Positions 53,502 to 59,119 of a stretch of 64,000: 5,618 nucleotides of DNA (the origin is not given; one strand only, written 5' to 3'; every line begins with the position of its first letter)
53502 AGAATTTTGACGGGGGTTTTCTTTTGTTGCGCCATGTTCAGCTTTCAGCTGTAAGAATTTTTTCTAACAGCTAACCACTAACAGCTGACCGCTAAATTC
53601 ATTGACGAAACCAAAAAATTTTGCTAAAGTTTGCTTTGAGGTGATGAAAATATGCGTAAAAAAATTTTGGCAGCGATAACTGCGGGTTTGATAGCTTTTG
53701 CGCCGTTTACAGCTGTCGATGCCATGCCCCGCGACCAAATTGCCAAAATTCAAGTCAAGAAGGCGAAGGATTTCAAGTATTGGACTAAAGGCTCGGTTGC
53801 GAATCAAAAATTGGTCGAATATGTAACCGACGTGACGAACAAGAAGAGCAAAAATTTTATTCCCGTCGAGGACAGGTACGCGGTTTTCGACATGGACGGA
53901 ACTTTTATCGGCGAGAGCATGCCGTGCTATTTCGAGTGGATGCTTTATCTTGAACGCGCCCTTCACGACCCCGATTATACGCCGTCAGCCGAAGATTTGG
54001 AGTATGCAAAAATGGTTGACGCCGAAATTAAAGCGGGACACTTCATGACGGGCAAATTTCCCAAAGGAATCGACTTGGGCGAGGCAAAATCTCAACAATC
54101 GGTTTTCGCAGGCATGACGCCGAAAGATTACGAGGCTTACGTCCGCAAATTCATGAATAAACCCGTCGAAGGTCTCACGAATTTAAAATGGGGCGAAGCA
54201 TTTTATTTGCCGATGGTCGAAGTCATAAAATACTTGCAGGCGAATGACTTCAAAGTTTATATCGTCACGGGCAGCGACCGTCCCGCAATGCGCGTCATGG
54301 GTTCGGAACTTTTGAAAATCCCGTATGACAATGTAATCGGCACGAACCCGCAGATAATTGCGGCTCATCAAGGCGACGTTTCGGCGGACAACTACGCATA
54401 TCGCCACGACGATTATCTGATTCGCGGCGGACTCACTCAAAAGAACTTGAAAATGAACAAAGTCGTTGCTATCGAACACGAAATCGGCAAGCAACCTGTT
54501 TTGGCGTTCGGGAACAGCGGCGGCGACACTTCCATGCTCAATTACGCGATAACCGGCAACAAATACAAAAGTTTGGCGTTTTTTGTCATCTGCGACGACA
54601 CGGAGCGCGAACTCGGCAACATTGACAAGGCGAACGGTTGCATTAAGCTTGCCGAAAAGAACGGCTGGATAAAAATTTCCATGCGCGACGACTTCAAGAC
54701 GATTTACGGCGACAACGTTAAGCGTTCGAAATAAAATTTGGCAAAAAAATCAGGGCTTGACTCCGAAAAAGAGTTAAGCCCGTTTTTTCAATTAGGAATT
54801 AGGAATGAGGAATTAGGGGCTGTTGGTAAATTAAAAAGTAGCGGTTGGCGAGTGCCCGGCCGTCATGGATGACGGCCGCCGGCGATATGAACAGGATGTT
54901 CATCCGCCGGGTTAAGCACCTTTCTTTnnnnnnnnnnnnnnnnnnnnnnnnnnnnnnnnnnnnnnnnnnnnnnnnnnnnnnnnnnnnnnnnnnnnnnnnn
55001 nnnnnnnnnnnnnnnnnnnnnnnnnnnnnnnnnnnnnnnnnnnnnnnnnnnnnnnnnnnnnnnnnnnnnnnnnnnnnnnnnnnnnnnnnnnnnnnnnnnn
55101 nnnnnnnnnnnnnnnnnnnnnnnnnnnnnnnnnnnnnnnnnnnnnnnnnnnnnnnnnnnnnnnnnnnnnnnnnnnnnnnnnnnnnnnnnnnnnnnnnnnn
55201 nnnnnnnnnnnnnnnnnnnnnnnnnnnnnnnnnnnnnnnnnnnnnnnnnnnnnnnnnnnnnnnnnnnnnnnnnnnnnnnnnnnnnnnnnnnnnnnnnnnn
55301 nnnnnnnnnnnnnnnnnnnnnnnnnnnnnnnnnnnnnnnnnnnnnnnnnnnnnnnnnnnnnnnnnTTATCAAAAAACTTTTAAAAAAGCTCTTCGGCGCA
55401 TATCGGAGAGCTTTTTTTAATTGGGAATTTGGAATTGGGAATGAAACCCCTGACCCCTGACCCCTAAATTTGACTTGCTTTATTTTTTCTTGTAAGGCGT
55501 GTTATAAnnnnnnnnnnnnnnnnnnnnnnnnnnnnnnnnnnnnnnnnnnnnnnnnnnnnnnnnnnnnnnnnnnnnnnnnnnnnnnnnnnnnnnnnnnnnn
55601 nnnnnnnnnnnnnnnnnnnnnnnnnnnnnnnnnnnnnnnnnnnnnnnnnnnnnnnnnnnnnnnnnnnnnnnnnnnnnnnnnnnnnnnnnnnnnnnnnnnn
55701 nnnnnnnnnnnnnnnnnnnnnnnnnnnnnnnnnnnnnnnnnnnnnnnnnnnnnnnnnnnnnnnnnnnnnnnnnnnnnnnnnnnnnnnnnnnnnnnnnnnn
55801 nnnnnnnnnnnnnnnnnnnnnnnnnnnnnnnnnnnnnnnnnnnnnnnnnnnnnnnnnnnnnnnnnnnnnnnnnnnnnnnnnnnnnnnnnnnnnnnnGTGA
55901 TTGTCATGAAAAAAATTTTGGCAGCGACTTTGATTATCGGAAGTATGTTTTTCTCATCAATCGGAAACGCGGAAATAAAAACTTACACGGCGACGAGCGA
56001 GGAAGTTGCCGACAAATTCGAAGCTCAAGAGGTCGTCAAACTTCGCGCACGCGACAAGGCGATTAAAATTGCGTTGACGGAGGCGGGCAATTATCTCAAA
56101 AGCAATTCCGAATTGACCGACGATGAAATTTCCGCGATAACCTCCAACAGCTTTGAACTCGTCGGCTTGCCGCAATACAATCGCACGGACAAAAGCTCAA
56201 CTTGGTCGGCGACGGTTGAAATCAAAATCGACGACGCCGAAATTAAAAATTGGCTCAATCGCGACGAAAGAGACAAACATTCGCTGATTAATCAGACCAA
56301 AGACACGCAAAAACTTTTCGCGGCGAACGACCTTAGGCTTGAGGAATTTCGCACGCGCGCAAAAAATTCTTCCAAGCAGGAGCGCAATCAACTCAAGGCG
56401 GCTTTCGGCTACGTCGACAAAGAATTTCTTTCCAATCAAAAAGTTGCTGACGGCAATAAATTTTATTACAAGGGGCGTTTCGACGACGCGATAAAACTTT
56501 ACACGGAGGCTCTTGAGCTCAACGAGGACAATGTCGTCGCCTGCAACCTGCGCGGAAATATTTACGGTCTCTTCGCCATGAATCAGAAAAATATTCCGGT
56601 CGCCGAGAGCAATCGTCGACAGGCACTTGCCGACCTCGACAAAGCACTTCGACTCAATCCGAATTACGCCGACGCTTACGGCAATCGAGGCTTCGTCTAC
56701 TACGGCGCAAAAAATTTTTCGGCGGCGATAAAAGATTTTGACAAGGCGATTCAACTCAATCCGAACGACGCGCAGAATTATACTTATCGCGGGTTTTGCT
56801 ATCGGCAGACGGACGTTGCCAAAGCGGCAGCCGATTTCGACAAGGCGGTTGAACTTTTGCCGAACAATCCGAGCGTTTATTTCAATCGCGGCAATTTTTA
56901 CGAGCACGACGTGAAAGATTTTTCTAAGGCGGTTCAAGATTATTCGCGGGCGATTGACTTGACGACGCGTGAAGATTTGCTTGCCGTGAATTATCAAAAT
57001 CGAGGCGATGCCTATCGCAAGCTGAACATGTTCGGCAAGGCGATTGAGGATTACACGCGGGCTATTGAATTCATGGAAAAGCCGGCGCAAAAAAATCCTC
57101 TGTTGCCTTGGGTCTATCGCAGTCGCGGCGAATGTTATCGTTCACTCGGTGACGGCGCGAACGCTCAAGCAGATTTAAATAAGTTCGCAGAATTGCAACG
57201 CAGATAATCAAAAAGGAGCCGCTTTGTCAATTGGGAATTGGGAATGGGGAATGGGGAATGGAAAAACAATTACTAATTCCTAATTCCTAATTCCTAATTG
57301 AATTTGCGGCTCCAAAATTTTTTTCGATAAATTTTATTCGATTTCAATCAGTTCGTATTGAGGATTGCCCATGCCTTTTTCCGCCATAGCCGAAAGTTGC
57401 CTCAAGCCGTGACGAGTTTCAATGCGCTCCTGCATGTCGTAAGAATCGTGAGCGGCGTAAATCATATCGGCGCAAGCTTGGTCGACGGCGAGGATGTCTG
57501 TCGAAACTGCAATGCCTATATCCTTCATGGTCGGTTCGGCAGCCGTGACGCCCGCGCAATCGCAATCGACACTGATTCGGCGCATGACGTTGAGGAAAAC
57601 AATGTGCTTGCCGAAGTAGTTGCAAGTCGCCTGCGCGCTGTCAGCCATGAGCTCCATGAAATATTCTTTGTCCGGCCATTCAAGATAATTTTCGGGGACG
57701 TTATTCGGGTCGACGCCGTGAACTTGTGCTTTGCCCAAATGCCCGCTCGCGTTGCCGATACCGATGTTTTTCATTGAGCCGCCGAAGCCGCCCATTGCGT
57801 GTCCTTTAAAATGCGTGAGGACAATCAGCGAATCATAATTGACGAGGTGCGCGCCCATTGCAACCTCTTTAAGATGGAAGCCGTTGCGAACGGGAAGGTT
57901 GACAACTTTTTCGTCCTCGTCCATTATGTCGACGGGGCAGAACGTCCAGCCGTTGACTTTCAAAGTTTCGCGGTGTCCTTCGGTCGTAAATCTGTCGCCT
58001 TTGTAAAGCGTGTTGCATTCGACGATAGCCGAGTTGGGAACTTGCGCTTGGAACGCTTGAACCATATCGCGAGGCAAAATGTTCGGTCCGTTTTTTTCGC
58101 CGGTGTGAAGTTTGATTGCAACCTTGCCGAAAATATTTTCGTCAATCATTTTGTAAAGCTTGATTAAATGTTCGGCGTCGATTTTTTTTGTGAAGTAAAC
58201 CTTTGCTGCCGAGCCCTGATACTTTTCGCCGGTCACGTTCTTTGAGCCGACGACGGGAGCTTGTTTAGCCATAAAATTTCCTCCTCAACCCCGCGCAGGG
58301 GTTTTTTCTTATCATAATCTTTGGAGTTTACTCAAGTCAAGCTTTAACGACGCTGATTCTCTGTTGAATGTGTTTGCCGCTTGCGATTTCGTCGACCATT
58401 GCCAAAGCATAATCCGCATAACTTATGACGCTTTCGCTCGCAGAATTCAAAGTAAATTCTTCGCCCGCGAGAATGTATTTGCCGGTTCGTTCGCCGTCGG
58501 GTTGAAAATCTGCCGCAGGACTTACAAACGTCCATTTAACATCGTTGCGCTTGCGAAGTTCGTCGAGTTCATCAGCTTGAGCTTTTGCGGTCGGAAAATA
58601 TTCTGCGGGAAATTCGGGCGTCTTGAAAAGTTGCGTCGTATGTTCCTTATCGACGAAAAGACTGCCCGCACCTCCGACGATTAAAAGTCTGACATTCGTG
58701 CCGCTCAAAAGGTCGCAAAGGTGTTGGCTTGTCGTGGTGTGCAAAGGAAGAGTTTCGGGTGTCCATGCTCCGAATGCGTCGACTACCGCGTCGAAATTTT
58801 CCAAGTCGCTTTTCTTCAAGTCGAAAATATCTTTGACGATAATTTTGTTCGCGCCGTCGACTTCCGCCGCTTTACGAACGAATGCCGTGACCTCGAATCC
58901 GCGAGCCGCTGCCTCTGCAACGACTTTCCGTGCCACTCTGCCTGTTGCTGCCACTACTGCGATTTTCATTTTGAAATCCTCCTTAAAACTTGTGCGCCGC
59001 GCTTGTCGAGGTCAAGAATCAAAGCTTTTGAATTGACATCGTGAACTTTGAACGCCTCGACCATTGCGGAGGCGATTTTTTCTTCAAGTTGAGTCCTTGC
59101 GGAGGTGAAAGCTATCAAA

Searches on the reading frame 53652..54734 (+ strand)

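Call 56: search_protein_families(library=pfam, max_evalue=0.00001, proteins=[window:53652-54734:+])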
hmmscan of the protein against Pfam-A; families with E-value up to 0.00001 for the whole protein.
window:53652-54734:+ (360 aa): 2 families
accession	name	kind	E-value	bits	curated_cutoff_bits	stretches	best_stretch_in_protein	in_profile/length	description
PF12710.13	HAD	-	5.7e-09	37.1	27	1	77-296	1-188/189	haloacid dehalogenase-like hydrolase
PF00702.32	Hydrolase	-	6.7e-06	27.1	26.4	0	77-219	4-134/191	haloacid dehalogenase-like hydrolase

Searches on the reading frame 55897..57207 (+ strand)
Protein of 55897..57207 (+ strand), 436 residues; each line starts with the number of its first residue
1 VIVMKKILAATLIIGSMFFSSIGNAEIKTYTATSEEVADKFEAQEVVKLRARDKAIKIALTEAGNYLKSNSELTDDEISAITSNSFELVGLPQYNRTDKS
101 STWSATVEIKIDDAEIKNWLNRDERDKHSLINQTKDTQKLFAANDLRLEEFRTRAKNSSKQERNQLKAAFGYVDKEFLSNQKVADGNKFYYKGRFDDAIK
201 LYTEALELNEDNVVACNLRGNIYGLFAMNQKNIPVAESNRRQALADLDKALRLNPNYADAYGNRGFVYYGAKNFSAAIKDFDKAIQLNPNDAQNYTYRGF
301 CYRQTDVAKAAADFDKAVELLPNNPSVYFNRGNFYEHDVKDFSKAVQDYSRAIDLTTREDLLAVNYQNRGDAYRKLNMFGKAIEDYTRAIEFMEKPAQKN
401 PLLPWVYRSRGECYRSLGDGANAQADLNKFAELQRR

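Call 56: search_protein_families(library=pfam, max_evalue=0.00001, proteins=[window:55897-57207:+])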
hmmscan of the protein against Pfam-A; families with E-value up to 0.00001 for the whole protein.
window:55897-57207:+ (436 aa): 14 families
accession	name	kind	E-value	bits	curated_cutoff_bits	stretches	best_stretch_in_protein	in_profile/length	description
PF00515.34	TPR_1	-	2.3e-34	116.2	27.8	2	258-291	1-34/34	Tetratricopeptide repeat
PF13414.12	TPR_11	-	3.5e-33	113.5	26.8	2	186-223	1-38/42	TPR repeat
PF07719.23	TPR_2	-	7e-31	104.2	27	1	258-291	1-34/34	Tetratricopeptide repeat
PF13181.12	TPR_8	-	8.8e-23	78.9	25.7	0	258-291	1-34/34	Tetratricopeptide repeat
PF13431.12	TPR_17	-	9.9e-21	72.7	24.4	0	314-345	2-32/34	Tetratricopeptide repeat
PF13424.12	TPR_12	-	3.2e-19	69.3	30.1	1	327-395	5-77/77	Tetratricopeptide repeat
PF13371.12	TPR_9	-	5.5e-18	65.2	35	1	231-293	2-64/73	Tetratricopeptide repeat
PF13432.12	TPR_16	-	8.2e-17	61.8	32.7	1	238-292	11-65/65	Tetratricopeptide repeat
PF14559.12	TPR_19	-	7.8e-13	49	25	0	236-293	3-60/68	Tetratricopeptide repeat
PF13428.12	TPR_14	-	1.2e-12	47.5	23.5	0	193-218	15-40/44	Tetratricopeptide repeat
PF10516.15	SHNi-TPR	-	1.4e-08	34.6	21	0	273-287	16-30/38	SHNi-TPR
PF01239.28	PPTA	-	4e-07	29.8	29.5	0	276-304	3-31/32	Protein prenyltransferase alpha subunit repeat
PF13374.12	TPR_10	-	1.7e-06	28.3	27.5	0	258-287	2-31/42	Tetratricopeptide repeat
PF17874.7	TPR_MalT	-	9.1e-06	25.6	45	0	305-426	15-144/336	MalT-like TPR region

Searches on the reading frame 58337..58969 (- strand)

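Call 56: search_protein_families(library=pfam, max_evalue=0.00001, proteins=[window:58337-58969:-])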
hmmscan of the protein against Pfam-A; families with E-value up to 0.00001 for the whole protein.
window:58337-58969:- (210 aa): 1 family
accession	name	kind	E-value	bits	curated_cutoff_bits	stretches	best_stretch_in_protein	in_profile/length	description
PF13460.12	NAD_binding_10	-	1.5e-16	61.3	27.2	1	8-193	2-182/184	NAD(P)H-binding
